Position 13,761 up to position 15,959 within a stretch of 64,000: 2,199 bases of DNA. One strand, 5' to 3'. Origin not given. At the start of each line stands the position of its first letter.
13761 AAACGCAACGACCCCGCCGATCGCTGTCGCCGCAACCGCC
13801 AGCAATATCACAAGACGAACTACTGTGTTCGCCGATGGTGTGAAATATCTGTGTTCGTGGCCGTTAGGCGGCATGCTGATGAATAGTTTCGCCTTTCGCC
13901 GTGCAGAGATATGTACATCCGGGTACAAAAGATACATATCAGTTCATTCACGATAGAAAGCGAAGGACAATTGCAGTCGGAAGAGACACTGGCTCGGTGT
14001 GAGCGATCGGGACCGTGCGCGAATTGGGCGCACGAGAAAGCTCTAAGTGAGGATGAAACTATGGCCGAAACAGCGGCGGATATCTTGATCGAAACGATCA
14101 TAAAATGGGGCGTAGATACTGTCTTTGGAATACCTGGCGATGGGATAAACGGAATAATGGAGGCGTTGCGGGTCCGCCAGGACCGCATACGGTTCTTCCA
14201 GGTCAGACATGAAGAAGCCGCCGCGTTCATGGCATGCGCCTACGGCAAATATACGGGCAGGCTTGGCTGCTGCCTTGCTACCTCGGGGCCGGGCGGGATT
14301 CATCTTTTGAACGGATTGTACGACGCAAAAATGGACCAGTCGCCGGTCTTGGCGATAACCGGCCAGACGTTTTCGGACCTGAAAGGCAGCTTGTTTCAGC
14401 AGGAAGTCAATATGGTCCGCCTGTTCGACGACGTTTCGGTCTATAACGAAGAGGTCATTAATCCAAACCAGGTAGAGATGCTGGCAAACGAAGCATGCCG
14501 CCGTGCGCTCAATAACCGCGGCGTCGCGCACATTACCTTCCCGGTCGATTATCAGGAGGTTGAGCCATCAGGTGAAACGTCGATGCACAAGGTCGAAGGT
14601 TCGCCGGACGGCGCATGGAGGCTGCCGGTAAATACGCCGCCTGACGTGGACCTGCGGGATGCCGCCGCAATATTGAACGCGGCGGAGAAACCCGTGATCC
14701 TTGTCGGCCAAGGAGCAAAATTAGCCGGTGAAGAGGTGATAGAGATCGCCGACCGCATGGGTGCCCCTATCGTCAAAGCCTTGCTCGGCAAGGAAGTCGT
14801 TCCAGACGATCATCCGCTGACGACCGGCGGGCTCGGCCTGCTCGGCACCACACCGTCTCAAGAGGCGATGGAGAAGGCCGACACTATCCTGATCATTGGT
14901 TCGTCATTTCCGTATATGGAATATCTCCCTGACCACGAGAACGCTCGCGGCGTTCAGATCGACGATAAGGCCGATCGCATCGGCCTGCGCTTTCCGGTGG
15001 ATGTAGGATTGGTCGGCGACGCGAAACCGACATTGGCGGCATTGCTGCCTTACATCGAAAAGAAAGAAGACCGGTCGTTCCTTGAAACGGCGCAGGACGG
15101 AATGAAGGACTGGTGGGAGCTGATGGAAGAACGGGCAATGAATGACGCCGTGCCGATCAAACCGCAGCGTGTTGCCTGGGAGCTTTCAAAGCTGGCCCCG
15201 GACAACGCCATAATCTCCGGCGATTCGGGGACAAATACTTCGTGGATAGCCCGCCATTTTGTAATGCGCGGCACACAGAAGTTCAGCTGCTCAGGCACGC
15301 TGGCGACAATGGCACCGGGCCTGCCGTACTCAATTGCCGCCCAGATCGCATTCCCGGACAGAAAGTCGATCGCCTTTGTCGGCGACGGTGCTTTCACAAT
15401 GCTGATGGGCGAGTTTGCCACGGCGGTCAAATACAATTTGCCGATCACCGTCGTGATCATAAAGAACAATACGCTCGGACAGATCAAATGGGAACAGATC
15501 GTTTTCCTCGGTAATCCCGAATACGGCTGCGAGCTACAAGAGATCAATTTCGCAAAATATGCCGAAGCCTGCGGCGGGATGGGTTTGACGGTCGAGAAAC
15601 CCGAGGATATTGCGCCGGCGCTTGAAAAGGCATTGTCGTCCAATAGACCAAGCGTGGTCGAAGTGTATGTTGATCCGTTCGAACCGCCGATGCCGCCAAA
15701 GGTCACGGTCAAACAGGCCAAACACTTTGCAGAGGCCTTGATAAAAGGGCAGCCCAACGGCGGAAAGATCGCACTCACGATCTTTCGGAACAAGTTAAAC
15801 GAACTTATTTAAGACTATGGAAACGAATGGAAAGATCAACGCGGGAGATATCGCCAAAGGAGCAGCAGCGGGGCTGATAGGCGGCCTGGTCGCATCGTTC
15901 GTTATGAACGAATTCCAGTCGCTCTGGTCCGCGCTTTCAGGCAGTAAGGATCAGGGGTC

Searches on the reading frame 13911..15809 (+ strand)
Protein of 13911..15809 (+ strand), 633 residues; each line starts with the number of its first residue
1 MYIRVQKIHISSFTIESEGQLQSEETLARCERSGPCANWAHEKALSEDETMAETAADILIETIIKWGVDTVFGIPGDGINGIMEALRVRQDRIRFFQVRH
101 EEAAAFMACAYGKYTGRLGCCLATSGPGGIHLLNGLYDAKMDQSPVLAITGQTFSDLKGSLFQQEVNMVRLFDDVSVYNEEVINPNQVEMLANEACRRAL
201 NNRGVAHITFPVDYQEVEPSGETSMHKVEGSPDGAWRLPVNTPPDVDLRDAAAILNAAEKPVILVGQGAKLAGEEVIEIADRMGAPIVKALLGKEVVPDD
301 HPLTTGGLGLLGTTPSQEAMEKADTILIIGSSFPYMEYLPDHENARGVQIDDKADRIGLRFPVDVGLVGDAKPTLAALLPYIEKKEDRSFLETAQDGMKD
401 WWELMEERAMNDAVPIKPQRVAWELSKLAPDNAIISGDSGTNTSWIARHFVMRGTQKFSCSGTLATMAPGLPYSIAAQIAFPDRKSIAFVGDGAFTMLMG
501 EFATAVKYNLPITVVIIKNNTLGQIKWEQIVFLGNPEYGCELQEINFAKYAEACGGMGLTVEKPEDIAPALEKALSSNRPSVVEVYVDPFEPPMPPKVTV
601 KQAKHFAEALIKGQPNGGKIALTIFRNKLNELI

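Call 53: search_protein_families(library=pfam, proteins=[window:13911-15809:+], max_evalue=0.001)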
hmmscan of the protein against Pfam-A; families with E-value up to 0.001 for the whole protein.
window:13911-15809:+ (633 aa): 3 families
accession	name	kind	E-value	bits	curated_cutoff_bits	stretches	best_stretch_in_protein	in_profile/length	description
PF02775.26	TPP_enzyme_C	-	9.9e-41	139.5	21.9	1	438-585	1-151/151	Thiamine pyrophosphate enzyme, C-terminal TPP binding domain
PF00205.28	TPP_enzyme_M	-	5.8e-34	117.2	30.4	1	249-378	2-137/137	Thiamine pyrophosphate enzyme, central domain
PF02776.23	TPP_enzyme_N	-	7e-33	113.4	26.8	1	54-167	2-115/119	Thiamine pyrophosphate enzyme, N-terminal TPP binding domain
